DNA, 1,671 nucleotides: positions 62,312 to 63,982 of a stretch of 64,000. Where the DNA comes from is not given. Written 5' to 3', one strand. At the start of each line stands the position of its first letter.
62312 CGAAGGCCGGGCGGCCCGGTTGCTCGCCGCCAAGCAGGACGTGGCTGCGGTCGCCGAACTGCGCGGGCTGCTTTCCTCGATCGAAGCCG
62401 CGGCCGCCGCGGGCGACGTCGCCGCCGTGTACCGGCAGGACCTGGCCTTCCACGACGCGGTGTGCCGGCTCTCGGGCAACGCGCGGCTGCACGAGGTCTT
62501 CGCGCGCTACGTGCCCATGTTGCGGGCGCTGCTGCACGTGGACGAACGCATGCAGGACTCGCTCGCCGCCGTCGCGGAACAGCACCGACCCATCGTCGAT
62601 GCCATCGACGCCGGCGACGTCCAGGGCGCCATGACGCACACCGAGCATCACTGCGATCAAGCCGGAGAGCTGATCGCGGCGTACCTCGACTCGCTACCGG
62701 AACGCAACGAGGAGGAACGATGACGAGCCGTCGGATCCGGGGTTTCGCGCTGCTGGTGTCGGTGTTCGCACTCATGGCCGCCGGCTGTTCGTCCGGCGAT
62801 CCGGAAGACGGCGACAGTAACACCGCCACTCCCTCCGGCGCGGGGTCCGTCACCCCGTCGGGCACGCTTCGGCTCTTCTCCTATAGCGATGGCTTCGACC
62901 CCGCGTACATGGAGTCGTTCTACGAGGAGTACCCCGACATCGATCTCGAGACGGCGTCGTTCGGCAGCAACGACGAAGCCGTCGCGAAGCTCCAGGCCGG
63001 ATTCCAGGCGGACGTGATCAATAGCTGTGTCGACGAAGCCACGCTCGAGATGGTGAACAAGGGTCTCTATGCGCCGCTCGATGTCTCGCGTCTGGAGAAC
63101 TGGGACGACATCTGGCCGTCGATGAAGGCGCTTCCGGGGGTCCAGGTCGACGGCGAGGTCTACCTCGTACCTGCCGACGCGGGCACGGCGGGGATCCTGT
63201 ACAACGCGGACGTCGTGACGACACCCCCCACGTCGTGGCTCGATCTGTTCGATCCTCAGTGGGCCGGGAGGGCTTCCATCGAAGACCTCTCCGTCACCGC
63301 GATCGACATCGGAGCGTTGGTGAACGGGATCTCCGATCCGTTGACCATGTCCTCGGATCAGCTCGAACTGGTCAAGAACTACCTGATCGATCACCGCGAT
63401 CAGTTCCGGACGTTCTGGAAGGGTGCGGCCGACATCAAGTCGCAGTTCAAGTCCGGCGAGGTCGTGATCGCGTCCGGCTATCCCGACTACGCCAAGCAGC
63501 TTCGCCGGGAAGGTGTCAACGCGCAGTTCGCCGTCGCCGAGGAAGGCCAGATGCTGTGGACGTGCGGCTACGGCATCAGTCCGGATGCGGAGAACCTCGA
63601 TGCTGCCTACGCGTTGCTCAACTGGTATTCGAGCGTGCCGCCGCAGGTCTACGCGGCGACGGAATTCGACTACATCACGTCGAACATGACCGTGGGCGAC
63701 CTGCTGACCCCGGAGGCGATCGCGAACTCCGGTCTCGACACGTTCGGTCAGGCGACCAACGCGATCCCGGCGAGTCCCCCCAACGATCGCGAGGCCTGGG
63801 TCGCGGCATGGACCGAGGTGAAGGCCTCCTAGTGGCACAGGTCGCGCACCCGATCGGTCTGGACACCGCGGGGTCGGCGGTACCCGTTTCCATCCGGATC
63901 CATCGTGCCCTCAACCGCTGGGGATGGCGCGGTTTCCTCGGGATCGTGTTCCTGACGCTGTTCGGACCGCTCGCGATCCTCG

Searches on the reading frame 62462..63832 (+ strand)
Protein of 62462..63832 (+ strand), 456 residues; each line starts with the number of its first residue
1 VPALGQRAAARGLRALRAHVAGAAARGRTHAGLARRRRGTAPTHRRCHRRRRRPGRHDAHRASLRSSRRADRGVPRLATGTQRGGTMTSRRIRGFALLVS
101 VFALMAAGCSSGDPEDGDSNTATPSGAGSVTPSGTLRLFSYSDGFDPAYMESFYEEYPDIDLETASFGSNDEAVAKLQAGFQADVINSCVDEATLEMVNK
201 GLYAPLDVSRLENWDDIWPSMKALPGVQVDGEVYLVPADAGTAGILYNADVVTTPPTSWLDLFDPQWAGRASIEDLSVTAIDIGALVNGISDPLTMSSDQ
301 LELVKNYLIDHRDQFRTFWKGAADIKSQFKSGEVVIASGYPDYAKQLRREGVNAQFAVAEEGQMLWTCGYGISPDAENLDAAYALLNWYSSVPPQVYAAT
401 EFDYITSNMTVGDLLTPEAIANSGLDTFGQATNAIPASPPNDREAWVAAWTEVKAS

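Call 8: search_protein_families(library=pfam, proteins=[window:62462-63832:+], max_evalue=0.01)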
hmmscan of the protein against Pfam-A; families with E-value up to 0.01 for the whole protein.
window:62462-63832:+ (456 aa): 3 families
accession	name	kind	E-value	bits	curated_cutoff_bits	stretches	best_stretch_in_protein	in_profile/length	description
PF13416.11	SBP_bac_8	-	7.1e-25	88.8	27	1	148-416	1-268/279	Bacterial extracellular solute-binding protein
PF01547.30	SBP_bac_1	-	9.2e-14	52.6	26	1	149-391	13-302/307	Bacterial extracellular solute-binding protein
PF13343.11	SBP_bac_6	-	1.5e-12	47.9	24.6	1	192-388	19-201/245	Bacterial extracellular solute-binding protein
